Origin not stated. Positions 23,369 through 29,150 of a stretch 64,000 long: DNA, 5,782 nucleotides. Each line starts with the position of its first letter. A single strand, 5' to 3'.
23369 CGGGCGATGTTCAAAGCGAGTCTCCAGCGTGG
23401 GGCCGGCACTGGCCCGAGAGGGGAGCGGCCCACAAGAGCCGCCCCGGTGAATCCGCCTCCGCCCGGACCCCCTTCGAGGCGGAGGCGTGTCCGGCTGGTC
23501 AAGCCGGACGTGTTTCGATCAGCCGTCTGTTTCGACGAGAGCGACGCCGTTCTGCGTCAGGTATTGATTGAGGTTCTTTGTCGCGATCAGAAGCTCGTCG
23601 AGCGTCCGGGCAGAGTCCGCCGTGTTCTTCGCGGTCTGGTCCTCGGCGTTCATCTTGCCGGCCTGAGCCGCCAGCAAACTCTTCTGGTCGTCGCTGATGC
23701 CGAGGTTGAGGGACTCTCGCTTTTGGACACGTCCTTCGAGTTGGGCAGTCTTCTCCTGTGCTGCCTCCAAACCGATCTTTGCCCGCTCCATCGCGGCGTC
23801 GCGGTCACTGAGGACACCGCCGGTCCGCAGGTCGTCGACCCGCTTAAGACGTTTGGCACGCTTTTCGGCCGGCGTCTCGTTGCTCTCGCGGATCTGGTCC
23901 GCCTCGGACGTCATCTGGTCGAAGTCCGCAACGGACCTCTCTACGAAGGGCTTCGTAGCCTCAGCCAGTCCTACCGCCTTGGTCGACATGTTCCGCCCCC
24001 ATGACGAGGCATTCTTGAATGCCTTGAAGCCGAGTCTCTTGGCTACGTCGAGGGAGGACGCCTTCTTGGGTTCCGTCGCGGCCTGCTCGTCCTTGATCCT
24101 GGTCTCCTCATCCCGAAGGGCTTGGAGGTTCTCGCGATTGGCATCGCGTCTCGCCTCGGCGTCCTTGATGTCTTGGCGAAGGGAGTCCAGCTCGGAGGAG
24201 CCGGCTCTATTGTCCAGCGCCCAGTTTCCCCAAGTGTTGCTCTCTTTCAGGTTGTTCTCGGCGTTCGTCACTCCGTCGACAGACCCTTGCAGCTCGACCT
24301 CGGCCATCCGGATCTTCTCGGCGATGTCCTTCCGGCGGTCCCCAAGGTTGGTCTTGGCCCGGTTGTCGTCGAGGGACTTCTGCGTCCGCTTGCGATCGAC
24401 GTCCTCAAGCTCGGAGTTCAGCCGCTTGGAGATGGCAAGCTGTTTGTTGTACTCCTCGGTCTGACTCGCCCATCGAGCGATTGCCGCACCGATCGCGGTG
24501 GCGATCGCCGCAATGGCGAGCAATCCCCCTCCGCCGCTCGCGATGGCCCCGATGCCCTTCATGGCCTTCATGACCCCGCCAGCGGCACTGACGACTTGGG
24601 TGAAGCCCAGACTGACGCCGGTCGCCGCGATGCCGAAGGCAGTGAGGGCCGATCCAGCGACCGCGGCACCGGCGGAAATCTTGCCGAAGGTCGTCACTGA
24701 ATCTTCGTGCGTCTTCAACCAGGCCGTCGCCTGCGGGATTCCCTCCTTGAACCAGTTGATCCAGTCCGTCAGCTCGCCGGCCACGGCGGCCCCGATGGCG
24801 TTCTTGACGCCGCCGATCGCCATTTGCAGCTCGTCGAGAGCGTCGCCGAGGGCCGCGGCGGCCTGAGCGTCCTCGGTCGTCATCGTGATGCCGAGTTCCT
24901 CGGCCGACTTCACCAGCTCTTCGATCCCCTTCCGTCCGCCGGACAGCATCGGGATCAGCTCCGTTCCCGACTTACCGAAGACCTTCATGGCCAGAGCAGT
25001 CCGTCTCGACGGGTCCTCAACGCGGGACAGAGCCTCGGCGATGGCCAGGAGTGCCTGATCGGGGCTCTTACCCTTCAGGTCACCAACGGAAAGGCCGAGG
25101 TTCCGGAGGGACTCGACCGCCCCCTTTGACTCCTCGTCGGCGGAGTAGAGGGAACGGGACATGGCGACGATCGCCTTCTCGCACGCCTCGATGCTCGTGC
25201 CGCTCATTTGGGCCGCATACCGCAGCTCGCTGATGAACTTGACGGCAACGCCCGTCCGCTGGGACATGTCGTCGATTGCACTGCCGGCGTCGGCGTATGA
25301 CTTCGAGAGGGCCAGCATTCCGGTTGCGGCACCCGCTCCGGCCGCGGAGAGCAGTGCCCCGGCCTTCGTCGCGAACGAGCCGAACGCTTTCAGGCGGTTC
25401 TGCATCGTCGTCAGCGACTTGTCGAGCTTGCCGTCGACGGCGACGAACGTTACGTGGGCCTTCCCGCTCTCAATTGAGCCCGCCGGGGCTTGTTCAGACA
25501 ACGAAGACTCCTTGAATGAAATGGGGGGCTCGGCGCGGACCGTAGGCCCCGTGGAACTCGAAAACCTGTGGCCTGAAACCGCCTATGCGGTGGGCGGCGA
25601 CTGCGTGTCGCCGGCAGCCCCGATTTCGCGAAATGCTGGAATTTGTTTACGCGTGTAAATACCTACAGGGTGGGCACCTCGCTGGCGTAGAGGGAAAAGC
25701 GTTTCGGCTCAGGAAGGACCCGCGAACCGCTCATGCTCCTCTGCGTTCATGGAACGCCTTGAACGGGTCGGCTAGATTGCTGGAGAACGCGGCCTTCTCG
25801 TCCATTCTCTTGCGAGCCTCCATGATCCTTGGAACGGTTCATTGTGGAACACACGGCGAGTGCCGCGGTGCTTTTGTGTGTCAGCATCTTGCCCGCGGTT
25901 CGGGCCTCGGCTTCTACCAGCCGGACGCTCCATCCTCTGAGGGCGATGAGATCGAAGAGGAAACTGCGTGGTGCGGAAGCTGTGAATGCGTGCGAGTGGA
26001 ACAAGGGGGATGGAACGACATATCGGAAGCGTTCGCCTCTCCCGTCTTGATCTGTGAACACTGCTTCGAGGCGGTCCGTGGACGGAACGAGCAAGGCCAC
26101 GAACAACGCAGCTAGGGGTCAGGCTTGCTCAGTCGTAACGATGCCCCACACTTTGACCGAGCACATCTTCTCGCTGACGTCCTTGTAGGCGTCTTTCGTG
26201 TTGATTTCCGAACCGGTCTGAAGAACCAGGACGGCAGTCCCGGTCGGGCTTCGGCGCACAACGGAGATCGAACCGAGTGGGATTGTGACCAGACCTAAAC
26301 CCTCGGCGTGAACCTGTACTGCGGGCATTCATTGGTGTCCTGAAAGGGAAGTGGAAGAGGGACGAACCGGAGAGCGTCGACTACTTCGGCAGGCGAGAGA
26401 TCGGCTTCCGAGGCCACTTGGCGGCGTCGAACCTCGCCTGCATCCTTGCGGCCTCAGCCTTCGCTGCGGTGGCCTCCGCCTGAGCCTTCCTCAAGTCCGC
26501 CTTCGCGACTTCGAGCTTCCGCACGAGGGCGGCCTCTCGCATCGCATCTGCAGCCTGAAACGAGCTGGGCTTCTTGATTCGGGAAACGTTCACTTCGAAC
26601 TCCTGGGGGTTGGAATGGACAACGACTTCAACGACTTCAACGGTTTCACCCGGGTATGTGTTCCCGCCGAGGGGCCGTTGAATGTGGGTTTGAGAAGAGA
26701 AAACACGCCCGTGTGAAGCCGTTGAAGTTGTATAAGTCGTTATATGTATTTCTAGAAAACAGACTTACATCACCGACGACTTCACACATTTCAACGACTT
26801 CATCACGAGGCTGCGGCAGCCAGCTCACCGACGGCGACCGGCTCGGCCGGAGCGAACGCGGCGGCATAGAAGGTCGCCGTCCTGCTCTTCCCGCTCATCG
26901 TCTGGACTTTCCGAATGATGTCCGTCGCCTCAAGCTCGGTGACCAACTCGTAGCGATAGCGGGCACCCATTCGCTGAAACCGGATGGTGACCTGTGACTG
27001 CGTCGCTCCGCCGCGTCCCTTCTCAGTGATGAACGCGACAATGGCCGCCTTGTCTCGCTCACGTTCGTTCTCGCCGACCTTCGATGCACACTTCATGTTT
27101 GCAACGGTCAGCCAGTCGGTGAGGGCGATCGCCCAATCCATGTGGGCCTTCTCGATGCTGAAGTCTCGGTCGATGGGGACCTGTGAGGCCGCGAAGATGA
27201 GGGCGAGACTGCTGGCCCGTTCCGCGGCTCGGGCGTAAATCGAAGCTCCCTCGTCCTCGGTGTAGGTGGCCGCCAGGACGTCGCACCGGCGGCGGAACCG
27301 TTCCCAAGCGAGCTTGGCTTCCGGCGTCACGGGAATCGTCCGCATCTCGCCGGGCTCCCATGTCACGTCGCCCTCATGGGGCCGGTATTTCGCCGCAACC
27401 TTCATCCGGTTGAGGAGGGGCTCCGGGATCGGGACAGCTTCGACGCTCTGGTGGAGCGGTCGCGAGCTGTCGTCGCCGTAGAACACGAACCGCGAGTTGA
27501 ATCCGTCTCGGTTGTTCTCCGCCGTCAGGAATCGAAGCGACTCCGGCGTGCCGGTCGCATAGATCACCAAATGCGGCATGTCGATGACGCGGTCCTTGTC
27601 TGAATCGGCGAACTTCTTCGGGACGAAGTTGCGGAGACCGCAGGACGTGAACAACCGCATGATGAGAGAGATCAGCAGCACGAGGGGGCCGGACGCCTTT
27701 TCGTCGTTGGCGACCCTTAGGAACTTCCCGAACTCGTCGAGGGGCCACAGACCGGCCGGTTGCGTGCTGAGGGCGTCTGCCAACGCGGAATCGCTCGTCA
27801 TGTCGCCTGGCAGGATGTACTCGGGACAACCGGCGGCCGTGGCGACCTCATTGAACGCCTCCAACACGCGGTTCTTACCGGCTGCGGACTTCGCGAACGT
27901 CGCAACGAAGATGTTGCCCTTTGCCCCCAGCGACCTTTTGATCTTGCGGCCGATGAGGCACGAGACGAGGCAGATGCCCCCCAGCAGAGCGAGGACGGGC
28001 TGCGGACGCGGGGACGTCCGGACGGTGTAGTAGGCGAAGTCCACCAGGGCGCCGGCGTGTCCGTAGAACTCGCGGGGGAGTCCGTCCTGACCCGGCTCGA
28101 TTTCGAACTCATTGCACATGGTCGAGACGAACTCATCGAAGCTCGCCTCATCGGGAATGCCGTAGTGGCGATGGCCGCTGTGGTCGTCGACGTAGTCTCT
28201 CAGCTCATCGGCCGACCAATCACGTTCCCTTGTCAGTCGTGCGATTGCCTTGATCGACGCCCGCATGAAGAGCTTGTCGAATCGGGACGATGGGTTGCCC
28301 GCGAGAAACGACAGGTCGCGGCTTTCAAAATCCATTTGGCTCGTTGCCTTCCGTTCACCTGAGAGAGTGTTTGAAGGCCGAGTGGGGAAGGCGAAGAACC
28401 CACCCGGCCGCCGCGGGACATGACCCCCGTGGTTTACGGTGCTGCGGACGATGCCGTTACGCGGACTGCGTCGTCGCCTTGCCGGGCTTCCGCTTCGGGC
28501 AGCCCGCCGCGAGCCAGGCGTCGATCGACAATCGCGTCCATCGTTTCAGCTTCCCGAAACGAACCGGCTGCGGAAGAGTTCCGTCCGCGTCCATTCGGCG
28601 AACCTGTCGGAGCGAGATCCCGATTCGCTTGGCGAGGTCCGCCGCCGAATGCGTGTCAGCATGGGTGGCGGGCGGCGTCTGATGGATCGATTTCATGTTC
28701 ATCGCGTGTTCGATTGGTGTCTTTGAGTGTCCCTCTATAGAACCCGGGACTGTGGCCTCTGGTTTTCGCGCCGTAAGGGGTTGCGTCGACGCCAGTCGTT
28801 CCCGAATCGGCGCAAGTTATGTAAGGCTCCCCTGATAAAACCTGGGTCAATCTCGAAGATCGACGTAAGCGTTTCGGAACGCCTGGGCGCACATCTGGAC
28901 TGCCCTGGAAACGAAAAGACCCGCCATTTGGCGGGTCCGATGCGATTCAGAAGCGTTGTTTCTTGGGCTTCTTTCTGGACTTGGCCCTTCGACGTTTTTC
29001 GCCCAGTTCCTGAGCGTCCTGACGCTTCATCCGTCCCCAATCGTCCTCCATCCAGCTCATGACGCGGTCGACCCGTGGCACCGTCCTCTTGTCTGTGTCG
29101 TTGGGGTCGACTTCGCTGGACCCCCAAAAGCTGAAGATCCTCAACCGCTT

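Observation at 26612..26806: Iteron-like array of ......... 9-mers (direct and inverted) around an AT-rich core next to the primase-like gene: candidate origin of the element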

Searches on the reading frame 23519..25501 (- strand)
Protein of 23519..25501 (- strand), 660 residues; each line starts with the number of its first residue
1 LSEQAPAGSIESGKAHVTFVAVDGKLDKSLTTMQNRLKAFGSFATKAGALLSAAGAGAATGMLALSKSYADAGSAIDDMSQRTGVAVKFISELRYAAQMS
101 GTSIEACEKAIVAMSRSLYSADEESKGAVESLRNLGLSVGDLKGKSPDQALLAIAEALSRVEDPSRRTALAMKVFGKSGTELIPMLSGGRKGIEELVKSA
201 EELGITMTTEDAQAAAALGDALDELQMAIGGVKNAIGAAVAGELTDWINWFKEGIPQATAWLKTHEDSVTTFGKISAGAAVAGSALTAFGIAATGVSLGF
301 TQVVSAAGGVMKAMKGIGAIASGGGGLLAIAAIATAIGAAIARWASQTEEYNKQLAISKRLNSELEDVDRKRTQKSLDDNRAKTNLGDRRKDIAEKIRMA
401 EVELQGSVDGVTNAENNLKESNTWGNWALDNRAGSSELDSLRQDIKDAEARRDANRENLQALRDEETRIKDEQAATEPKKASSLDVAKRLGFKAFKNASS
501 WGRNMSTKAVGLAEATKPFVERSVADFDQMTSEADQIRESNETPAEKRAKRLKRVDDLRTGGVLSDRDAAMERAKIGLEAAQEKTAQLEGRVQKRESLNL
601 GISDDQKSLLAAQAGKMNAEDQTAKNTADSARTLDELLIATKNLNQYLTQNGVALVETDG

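Call 7: search_protein_families(library=pfam, proteins=[window:23519-25501:-], max_evalue=0.01)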
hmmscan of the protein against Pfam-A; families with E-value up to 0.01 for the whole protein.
window:23519-25501:- (660 aa): 0 families

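Call 8: search_protein_families(library=phrogs, proteins=[window:23519-25501:-], max_evalue=0.01)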
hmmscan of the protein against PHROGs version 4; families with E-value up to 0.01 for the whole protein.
window:23519-25501:- (660 aa): 17 families
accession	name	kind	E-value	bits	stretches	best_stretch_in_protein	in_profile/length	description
phrog_8462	-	tail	2.7e-41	143.1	1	31-341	34-332/672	tail length tape measure protein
phrog_13338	-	unknown function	4.4e-35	122.2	1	31-474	21-403/903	-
phrog_9483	-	tail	1e-32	114.5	1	28-468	20-459/657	tail length tape measure protein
phrog_8125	-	tail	4.6e-26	93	1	42-341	66-352/578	tail length tape measure protein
phrog_2276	-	tail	2e-25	90.6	1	29-340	69-362/673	tail length tape measure protein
phrog_3981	-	tail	1.8e-20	74.6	1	21-342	24-333/584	tail length tape measure protein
phrog_9388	-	unknown function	5.3e-20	72.7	1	29-255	20-238/615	-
phrog_9570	-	tail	4.1e-18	66.6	1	27-364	53-408/689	tail length tape measure protein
phrog_2854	-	tail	1.5e-17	64.6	1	44-637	46-499/855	tail length tape measure protein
phrog_28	-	tail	5.9e-11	42.7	1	109-344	443-677/1228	tail length tape measure protein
phrog_12506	-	tail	6e-11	43.3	1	45-217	37-203/218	tail length tape measure protein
phrog_33680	-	unknown function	1.2e-10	41.1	1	78-236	325-485/726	-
phrog_3654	-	unknown function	6.3e-10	39.6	1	123-488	203-542/577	-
phrog_22443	-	unknown function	9.6e-06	25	1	52-482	45-460/1064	-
phrog_22829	-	tail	1.1e-05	26.8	1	116-177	25-85/85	tail length tape measure protein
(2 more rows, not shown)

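Call 14: search_protein_families(library=ncbifam, proteins=[window:23519-25501:-], max_evalue=0.01)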
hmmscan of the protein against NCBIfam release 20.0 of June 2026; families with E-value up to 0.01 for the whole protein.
window:23519-25501:- (660 aa): 0 families

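Call 55: search_solved_structures(query=window:23519-25501:-, max_evalue=1)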
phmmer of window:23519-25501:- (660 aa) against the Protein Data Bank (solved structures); distinct sequences matched with E-value up to 1: 3.
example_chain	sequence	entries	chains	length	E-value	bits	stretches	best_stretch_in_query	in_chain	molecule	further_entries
8zvi_A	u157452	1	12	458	0.056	15.4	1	533-636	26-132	Major capsid protein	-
6gyk_U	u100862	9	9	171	0.067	15.2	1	404-471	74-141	Transcription initiation factor IIA large subunit,Transcription initiation factor IIA larg | Transcription initiation factor IIA large subunit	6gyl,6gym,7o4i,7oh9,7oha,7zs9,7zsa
8ho3_A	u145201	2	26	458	0.15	14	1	534-653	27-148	Major head protein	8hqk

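Call 70: search_protein_families(library=padloc, proteins=[window:23519-25501:-], max_evalue=0.01)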
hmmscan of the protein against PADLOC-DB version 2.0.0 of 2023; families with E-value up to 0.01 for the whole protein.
window:23519-25501:- (660 aa): 0 families

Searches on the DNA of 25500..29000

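Call 29: search_rna_families(source=window, start=25500, end=29000, threshold=evalue, max_evalue=1)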
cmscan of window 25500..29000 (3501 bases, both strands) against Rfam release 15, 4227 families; matches with E-value up to 1: 0.
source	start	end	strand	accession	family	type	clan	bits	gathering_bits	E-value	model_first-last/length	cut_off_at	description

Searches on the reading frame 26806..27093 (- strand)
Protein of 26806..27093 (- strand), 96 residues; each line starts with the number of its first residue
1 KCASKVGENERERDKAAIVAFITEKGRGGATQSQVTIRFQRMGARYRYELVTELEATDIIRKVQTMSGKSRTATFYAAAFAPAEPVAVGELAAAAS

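Call 53: predict_structure(alignment_id=A4)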
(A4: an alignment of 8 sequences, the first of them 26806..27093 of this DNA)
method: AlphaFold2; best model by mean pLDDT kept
length: 96 residues; sequences in the alignment: 8
mean_pLDDT: 78.9   pTM: 0.66
mean pLDDT of the five models: 78.9, 77.9, 77.0, 76.3, 75.2
residues with pLDDT >= 90: 35; 70-90: 38; 50-70: 10; < 50: 13
segments of 3 or more residues with pLDDT < 50: 86-96
pLDDT, mean of each block of 10 residues (from residue 1): 59 91 89 91 91 89 81 86 55 43
secondary structure, 60 per line:
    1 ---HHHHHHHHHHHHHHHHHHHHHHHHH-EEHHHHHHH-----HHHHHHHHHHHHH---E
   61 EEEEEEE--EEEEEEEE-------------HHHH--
elements in order: H4-28 H32-38 H44-56 E60-67 E70-77 H91-94

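Call 57: fold_search(model_id=the predicted structure, library=pdb)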
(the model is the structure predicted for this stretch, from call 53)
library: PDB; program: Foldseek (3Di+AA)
matches with E <= 10: 1005; with E <= 0.001: 0
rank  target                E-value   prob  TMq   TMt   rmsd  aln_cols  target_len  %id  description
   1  8cli_A                1.1e-03  1.00  0.66  0.13   4.5        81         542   16  TFIIIC TauB-DNA monomer (released 2023-06-21)
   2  8cll_A                1.5e-03  1.00  0.61  0.20   1.6        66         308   17  Structural insights into human TFIIIC promoter recognition (released 2023-06-21)
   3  6f40_P                7.4e-03  1.00  0.61  0.26   7.5        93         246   13  RNA Polymerase III open complex (released 2018-01-17)
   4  5h20                  1.0e-02  1.00  0.54  0.51   8.4        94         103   14  X-ray structure of PadR-like Transcription factor from bacteroid fragilis (released 2017-03-08)
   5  5zi8_B                1.5e-02  1.00  0.57  0.54   8.9        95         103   15  Crystal structure of the PadR-family transcriptional regulator Rv3488 of Mycobacterium tuberculosis H37Rv in complex w (released 2018-10-17)
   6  2dk5_MODEL_1_A        1.8e-02  1.00  0.59  0.62   2.4        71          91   13  Solution structure of Winged-Helix domain in RNA polymerase III 39KDa polypeptide (released 2006-10-06)
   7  9gc3_A                2.1e-02  1.00  0.58  0.12   2.8        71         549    7  yeast TFIIIC TauB subcomplex bound to a tRNA gene (released 2024-11-27)
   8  5zi8_A                2.1e-02  0.99  0.57  0.53   9.0        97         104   15  Crystal structure of the PadR-family transcriptional regulator Rv3488 of Mycobacterium tuberculosis H37Rv in complex w (released 2018-10-17)
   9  9h88_A                2.7e-02  1.00  0.55  0.48   2.7        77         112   10  Crystal structure of LmrR variant V15aY-RNYW with Val15 replaced by 3-aminotyrosine and evolved as Friedel-Crafts alky (released 2025-04-30)
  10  2mh2_MODEL_1_A        3.3e-02  1.00  0.50  0.70   2.5        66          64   15  Structural insights into the DNA recognition and protein interaction domains reveal fundamental homologous DNA (released 2014-04-16)
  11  5hs7_B                3.3e-02  0.99  0.60  0.59  11.3       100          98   14  Reduced form of the transcriptional regulator YodB from B. subtilis (released 2016-08-17)
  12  7wh4_A                3.5e-02  0.98  0.55  0.53   8.8        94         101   19  Crystal structure of the PadR-family transcriptional regulator Rv3488 of Mycobacterium tuberculosis H37Rv in complex w (released 2022-02-09)
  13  5f7q_E                3.7e-02  1.00  0.53  0.14   2.6        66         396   20  ROK repressor Lmo0178 from Listeria monocytogenes bound to operator (released 2016-09-07)
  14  4lll_M                3.7e-02  0.99  0.56  0.44   9.7        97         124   13  Crystal structure of S. aureus MepR-DNA complex (released 2014-05-14)
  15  4ld5_A                4.2e-02  0.91  0.46  0.34  13.2        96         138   19  Crystal structure of MepR Q18P mutant from multidrug resistant S. aureus clinical isolate (released 2013-09-11)
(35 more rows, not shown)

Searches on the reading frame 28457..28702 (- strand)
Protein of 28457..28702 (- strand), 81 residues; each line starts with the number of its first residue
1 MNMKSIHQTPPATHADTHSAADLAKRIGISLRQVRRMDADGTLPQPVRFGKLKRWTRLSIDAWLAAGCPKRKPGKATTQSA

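Call 7: search_protein_families(library=pfam, proteins=[window:28457-28702:-], max_evalue=0.01)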
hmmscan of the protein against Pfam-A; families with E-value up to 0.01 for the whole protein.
window:28457-28702:- (81 aa): 2 families
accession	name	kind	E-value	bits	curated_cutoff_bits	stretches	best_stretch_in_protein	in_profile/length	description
PF12728.13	HTH_17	-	0.00062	20.4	27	1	20-66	4-49/51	Helix-turn-helix domain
PF00376.29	MerR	-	0.0026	18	28.2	1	21-48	3-30/38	MerR family regulatory protein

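Call 8: search_protein_families(library=phrogs, proteins=[window:28457-28702:-], max_evalue=0.01)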
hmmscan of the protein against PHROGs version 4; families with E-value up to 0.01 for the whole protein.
window:28457-28702:- (81 aa): 3 families
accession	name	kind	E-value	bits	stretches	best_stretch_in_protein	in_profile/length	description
phrog_597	-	DNA, RNA and nucleotide metabolism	1e-10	42.9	1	5-79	100-176/200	DNA binding protein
phrog_66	-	integration and excision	1.1e-08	36.2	1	9-76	85-152/412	excisionase and transcriptional regulator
phrog_57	-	head and packaging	0.00029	21.8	1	17-66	12-61/199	terminase small subunit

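Call 14: search_protein_families(library=ncbifam, proteins=[window:28457-28702:-], max_evalue=0.01)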
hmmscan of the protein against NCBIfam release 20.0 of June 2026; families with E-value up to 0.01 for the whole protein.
window:28457-28702:- (81 aa): 1 family
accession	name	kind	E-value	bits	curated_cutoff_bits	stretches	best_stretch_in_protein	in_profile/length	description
TIGR01764.1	excise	domain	0.0097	16.3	28.8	0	23-66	7-49/49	excisionase family DNA-binding protein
